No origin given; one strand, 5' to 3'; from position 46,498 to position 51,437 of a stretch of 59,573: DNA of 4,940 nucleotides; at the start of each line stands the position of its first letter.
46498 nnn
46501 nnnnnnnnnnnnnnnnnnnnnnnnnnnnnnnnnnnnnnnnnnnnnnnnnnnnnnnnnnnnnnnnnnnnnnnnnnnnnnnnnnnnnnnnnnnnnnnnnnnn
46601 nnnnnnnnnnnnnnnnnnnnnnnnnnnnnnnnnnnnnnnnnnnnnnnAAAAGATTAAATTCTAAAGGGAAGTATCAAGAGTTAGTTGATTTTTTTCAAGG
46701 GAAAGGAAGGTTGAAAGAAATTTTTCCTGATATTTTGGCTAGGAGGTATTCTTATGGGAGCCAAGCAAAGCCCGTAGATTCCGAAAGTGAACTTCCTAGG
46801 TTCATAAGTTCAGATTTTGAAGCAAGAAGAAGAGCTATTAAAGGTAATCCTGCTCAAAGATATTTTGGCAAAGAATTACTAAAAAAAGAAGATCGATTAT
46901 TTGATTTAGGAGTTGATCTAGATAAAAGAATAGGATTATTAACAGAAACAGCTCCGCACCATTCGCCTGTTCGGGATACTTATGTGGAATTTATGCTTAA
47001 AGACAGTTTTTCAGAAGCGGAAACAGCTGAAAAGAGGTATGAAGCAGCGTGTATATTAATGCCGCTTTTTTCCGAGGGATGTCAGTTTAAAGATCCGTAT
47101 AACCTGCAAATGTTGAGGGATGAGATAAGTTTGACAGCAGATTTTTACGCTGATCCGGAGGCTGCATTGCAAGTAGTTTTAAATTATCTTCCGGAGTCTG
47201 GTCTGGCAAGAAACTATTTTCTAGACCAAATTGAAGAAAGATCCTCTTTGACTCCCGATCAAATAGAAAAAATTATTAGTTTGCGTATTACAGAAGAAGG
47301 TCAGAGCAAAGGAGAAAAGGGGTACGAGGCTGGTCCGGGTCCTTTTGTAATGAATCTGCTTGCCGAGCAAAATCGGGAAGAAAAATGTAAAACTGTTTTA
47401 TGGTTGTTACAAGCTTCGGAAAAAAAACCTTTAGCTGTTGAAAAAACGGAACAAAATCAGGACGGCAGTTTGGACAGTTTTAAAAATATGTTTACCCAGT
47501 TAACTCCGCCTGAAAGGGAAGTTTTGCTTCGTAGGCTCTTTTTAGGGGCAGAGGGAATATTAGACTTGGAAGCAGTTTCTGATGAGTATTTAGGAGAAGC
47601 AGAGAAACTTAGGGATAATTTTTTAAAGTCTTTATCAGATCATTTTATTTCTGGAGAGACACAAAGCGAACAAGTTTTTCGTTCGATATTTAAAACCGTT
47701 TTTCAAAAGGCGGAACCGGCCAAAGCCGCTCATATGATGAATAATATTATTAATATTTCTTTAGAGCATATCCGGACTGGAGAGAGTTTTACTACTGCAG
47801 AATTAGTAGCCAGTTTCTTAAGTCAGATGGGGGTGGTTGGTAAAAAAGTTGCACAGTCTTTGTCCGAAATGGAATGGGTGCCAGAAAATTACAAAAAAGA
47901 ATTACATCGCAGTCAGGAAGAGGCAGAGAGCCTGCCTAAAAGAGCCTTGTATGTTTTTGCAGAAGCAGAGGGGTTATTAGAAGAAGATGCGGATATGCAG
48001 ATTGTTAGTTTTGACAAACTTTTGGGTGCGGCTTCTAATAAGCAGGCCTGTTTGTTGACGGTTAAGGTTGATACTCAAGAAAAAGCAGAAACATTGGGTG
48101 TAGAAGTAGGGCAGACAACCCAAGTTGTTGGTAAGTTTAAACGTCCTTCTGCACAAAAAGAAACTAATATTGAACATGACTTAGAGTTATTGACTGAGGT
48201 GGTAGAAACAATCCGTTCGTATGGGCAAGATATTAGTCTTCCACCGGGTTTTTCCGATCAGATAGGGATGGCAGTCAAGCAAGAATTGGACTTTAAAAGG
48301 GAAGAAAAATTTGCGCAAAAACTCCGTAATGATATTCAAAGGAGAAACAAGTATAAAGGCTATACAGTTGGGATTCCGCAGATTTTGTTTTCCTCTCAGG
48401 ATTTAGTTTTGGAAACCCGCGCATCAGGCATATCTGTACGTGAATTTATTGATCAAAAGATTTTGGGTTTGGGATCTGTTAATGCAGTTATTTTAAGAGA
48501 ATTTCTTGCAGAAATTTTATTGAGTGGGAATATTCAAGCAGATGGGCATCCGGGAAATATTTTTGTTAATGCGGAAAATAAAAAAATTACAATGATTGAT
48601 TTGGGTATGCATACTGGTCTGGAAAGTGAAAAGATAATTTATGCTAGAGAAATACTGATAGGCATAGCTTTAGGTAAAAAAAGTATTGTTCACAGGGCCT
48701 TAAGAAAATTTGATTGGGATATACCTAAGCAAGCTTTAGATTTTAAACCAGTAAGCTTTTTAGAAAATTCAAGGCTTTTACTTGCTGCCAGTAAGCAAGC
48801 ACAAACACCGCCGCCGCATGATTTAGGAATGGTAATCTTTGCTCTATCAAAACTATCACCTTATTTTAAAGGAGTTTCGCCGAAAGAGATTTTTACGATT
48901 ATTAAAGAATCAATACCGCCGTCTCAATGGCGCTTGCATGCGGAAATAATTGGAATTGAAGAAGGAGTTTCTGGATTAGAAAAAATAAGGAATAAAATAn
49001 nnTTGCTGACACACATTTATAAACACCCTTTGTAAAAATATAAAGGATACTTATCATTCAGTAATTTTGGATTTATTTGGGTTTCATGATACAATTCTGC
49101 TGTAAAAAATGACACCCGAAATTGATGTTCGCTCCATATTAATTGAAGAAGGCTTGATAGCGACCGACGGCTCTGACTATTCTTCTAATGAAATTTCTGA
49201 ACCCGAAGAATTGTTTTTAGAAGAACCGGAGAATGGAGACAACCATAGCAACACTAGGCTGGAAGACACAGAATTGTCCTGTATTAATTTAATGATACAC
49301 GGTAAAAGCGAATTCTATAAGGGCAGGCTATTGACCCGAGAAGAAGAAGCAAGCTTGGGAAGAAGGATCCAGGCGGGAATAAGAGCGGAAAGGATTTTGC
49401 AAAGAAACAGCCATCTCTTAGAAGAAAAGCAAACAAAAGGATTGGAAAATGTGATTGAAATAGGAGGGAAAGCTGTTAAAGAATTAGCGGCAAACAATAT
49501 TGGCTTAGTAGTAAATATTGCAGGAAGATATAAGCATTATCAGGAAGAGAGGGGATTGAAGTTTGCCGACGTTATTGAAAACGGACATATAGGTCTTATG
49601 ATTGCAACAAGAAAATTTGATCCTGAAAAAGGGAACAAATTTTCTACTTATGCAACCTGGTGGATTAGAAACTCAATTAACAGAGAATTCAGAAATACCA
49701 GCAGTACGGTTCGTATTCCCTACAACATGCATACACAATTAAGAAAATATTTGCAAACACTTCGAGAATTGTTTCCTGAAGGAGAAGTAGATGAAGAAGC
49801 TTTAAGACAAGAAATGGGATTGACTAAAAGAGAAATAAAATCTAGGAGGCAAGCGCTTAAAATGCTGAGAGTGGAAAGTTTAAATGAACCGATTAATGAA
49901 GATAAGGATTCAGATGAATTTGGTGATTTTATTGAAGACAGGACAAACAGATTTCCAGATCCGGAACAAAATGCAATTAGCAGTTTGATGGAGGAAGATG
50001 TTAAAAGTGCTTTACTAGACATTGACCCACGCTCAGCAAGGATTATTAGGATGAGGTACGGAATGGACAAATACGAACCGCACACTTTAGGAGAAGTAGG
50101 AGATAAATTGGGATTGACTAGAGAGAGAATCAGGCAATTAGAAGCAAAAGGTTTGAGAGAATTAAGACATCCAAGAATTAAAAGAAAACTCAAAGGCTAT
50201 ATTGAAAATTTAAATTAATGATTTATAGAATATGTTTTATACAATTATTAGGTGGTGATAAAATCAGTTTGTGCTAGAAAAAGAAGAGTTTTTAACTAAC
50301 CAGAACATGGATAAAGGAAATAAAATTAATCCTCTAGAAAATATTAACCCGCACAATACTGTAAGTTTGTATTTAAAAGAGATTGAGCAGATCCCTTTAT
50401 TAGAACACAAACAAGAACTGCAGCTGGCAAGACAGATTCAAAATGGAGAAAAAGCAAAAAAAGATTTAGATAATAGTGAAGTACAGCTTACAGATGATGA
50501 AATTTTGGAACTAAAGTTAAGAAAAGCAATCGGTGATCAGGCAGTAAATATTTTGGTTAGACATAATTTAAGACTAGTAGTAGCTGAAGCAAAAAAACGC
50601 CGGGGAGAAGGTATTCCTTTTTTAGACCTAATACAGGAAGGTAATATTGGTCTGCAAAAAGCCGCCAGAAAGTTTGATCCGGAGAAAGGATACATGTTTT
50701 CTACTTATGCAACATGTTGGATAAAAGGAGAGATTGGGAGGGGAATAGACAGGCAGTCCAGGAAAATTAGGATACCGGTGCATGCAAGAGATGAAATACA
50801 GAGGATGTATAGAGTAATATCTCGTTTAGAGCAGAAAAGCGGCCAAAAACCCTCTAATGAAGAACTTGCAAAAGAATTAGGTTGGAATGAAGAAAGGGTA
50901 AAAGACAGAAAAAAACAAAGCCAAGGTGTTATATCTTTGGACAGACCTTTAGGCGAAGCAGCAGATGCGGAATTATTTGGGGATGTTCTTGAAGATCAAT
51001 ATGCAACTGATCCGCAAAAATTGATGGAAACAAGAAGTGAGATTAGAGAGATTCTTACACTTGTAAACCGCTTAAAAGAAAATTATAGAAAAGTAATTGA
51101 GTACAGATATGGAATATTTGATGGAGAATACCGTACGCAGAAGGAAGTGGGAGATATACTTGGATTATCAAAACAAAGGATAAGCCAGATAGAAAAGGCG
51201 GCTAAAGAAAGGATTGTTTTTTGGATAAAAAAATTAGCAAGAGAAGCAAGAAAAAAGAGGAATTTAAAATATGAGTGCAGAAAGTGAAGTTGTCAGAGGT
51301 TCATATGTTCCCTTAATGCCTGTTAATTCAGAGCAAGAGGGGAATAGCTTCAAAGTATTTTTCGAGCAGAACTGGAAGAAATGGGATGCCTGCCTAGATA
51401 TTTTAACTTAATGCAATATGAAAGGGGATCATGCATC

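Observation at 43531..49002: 1823-aa fusion of an M48-type metallopeptidase and an ABC1/UbiB-like atypical kinase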

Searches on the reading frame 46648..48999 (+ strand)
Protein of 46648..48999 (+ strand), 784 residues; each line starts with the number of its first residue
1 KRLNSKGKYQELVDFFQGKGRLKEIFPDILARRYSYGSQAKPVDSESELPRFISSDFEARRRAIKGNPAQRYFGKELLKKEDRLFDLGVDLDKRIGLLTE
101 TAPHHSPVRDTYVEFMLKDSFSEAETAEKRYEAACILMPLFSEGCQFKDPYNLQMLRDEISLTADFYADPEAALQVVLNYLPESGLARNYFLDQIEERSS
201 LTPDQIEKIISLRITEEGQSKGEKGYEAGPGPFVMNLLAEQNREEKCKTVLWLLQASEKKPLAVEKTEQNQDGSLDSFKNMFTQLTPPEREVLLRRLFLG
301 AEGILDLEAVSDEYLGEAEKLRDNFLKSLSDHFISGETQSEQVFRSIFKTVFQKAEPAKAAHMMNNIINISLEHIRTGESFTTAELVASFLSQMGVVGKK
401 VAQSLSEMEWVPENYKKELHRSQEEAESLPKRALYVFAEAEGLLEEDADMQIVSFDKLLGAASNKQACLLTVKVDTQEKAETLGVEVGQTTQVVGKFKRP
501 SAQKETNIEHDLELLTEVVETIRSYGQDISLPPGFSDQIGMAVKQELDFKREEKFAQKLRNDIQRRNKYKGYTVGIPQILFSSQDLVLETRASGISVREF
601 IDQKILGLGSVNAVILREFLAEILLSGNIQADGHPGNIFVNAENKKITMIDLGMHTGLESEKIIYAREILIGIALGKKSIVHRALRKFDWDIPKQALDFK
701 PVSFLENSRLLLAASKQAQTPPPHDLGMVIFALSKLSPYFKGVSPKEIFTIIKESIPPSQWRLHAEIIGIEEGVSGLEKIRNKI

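Call 39: find_homologous_proteins(query=window:46648-48999:+, max_evalue=1e-10)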
Query window:46648-48999:+ (784 aa): 6 proteins with E <= 1e-10 among 8000 candidates.
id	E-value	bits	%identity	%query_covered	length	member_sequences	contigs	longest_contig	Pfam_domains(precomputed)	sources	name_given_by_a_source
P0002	1.2e-190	654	42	98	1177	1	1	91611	PF03109.23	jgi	jgi:predicted unusual protein kinase regulating ubiquinone biosynthesis (AarF/ABC1/UbiB family)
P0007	2.6e-152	527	37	95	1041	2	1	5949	PF00069.32,PF03109.23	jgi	-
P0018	2.0e-146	508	41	82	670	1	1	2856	PF03109.23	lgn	-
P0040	1.2e-103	366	33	94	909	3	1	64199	PF03109.23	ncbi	-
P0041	4.6e-82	295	37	61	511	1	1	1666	PF06293.21,PF03109.23,PF01636.30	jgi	jgi:hypothetical protein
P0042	9.0e-71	257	39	49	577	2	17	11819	-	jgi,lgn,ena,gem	-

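Call 48: predict_structure(alignment_id=A3)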
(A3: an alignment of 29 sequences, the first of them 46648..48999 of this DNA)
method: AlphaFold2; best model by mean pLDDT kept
length: 784 residues; sequences in the alignment: 29
mean_pLDDT: 88.1   pTM: 0.84
mean pLDDT of the five models: 88.1, 86.7, 85.3, 84.9, 84.3
residues with pLDDT >= 90: 513; 70-90: 207; 50-70: 37; < 50: 27
segments of 3 or more residues with pLDDT < 50: 1-6, 47-53, 221-228, 776-778
pLDDT, mean of each block of 10 residues (from residue 1): 49 84 92 89 61 55 79 95 93 96 94 95 92 95 88 94 95 96 90 96 97 77 44 75 94 92 90 90 90 92 94 95 96 89 94 94 94 87 92 90 87 92 86 96 94 95 89 95 94 94 89 93 79 86 90 94 89 94 94 92 87 95 94 91 94 92 93 91 94 88 89 89 92 90 88 85 70 49 53
secondary structure, 60 per line:
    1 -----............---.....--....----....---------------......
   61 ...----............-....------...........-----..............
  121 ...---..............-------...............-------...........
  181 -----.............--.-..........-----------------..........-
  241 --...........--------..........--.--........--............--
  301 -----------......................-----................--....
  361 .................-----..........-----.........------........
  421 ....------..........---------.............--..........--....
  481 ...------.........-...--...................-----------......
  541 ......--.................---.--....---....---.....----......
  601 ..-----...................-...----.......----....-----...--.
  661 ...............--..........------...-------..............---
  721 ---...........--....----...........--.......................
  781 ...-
elements in order (helices of 4 or more, strands of 3 or more residues): H6-17 H21-25 H36-39 H55-63 H68-79 H81-84 H91-101 H107-123 H127-140 H148-162 H170-180 H186-198 H203-212 H230-239 H243-253 H262-271 H277-284 H287-298 H312-333 H339-354 H357-377 H383-392 H398-406 H413-424 H431-440 E450-462 E465-474 H477-483 E490-498 H505-523 H535-546 H549-565 E572-575 E579-582 E586-590 H597-602 H608-626 E628-630 E638-641 E646-649 E655-657 H660-675 H678-687 H704-717 H724-734 H737-740 H745-755 H758-783

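Call 51: fold_search(model_id=the predicted structure, library=pdb)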
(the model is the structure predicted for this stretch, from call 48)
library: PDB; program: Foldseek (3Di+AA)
matches with E <= 10: 1279; with E <= 0.001: 26
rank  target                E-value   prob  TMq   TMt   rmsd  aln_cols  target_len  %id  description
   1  5i35                  7.5e-11  1.00  0.36  0.68   5.5       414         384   17  Structure of the Human mitochondrial kinase COQ8A R611K with AMPPNP (Cerebellar Ataxia and Ubiquinone Deficiency Through (released 2016-08-17)
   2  7udq_A                9.8e-10  1.00  0.35  0.70   4.9       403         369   16  Crystal structure of COQ8A-CA157 inhibitor complex in space group P1 (released 2023-01-18)
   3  7udp                  1.6e-09  1.00  0.35  0.69   5.2       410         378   16  Crystal structure of COQ8A-CA157 inhibitor complex in space group C2 (released 2023-01-18)
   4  4ped                  2.2e-09  1.00  0.36  0.68   5.2       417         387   18  Mitochondrial ADCK3 employs an atypical protein kinase-like fold to enable coenzyme Q biosynthes (released 2014-11-19)
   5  7udq_B                4.9e-09  1.00  0.37  0.73   4.8       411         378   15  Crystal structure of COQ8A-CA157 inhibitor complex in space group P1 (released 2023-01-18)
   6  5yjz                  7.8e-08  1.00  0.29  0.51  10.5       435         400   16  The native crystal structure of Rv3197 from Mycobacterium tuberculosis (released 2018-02-07)
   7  7cyr                  9.7e-08  1.00  0.33  0.58   5.7       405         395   17  The closed conformation of MSMEG_1954 from Mycobacterium smegmatis (released 2021-12-08)
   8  5yk1                  1.0e-07  1.00  0.28  0.50  10.6       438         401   16  The complex structure of Rv3197-AMPPNP from Mycobacterium tuberculosis (released 2018-02-07)
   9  5yk0                  1.2e-07  1.00  0.29  0.51  10.5       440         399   15  The complex structure of Rv3197-ADP from Mycobacterium tuberculosis (released 2018-02-07)
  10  5yk2                  2.6e-07  1.00  0.27  0.47  11.0       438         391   17  The complex structure of Rv3197-erythromycin from Mycobacterium tuberculosis (released 2018-02-07)
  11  7cz2                  3.7e-07  1.00  0.26  0.57   6.3       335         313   16  The complex structure of MSMEG_1954-ADP from Mycobacterium smegmatis (released 2021-12-08)
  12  7cy2                  2.7e-06  1.00  0.28  0.61   6.2       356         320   18  The open conformation of MSMEG_1954 from Mycobacterium smegmatis (released 2021-12-08)
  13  6in0                  1.8e-04  1.00  0.17  0.39  11.7       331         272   12  Crystal structure of EphA3 in complex with 18-Crown-6 (released 2019-10-30)
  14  3cik_A                3.9e-04  1.00  0.17  0.21  22.7       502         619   12  Human GRK2 in Complex with Gbetagamma subunits (released 2009-02-17)
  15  1o6y                  4.2e-04  1.00  0.16  0.40  10.2       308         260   12  Catalytic domain of PknB kinase from Mycobacterium tuberculosis (released 2003-01-30)
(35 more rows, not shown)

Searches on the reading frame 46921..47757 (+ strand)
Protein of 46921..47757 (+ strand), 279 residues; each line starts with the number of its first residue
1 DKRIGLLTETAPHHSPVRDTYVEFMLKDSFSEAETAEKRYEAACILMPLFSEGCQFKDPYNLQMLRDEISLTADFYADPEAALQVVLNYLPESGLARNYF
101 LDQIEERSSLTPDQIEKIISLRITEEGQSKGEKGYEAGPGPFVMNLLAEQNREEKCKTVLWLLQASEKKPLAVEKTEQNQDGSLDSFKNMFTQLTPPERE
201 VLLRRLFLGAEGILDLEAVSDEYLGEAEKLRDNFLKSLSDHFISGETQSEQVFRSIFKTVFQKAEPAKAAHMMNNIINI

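Call 26: search_protein_families(library=pfam, proteins=[window:46921-47757:+], max_evalue=10)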
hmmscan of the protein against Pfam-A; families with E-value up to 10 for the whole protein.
window:46921-47757:+ (279 aa): 2 families
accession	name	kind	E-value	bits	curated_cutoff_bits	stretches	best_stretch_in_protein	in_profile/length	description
PF10802.14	DUF2540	-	0.11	13.1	25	0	98-120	14-36/75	Protein of unknown function (DUF2540)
PF20023.5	WSLR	-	0.2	12.4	27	1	147-165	19-39/39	Wolframin Sel1-like repeat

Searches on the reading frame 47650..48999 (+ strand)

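Call 26: search_protein_families(library=pfam, proteins=[window:47650-48999:+], max_evalue=10)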
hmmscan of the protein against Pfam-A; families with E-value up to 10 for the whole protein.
window:47650-48999:+ (450 aa): 1 family
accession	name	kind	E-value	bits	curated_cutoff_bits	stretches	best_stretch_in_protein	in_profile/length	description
PF03109.22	ABC1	-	2.4e-21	76.5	22.9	1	157-342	55-235/244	ABC1 atypical kinase-like domain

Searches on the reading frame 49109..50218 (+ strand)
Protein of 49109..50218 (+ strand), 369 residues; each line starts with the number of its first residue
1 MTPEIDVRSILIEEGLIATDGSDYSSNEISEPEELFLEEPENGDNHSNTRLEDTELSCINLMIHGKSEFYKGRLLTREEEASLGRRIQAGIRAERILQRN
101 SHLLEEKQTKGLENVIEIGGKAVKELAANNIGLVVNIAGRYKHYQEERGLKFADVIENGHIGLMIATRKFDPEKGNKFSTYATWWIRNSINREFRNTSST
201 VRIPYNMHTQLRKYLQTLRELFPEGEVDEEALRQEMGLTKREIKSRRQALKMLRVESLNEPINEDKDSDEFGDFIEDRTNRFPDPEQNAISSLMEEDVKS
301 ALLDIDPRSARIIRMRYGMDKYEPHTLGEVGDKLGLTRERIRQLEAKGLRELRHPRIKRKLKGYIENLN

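Call 9: search_protein_families(library=pfam, proteins=[window:49109-50218:+], max_evalue=0.01)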
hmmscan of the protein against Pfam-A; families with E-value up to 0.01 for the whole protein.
window:49109-50218:+ (369 aa): 3 families
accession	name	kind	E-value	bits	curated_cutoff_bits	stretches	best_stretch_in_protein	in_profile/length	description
PF04545.22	Sigma70_r4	-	1.5e-15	56.9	24.1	1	302-354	2-50/50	Sigma-70, region 4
PF04542.20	Sigma70_r2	-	3.6e-14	52.7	24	1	129-198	4-69/71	Sigma-70 region 2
PF00140.25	Sigma70_r1_2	-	0.00026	21.3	22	1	73-90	14-31/34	Sigma-70 factor, region 1.2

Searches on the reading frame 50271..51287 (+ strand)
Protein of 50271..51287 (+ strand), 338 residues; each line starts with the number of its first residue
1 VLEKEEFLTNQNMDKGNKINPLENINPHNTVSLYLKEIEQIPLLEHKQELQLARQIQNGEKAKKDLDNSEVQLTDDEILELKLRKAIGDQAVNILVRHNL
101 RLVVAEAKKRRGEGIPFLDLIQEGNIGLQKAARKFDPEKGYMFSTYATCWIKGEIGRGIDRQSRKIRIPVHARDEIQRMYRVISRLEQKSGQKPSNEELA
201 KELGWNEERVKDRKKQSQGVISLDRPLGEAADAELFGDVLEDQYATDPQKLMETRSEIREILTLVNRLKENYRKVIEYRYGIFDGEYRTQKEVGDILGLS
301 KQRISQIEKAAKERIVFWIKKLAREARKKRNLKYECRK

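Call 9: search_protein_families(library=pfam, proteins=[window:50271-51287:+], max_evalue=0.01)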
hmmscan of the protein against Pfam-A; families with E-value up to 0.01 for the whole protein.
window:50271-51287:+ (338 aa): 7 families
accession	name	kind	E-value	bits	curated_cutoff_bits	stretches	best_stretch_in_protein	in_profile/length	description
PF04542.20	Sigma70_r2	-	9.3e-19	67.4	24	1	95-164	1-70/71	Sigma-70 region 2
PF04539.22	Sigma70_r3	-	1e-16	61.2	25.3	1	175-250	2-76/78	Sigma-70 region 3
PF04545.22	Sigma70_r4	-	1.7e-14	53.5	24.1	1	266-313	3-46/50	Sigma-70, region 4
PF00140.25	Sigma70_r1_2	-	5.9e-10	39.4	22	1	30-62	2-34/34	Sigma-70 factor, region 1.2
PF08281.18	Sigma70_r4_2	-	0.0018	18.4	25.7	0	259-280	2-23/54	Sigma-70, region 4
PF01381.28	HTH_3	-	0.005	17.3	23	1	289-310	11-32/55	Helix-turn-helix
PF16509.11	KORA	-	0.008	16.8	26.7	0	286-311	29-54/84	TrfB plasmid transcriptional repressor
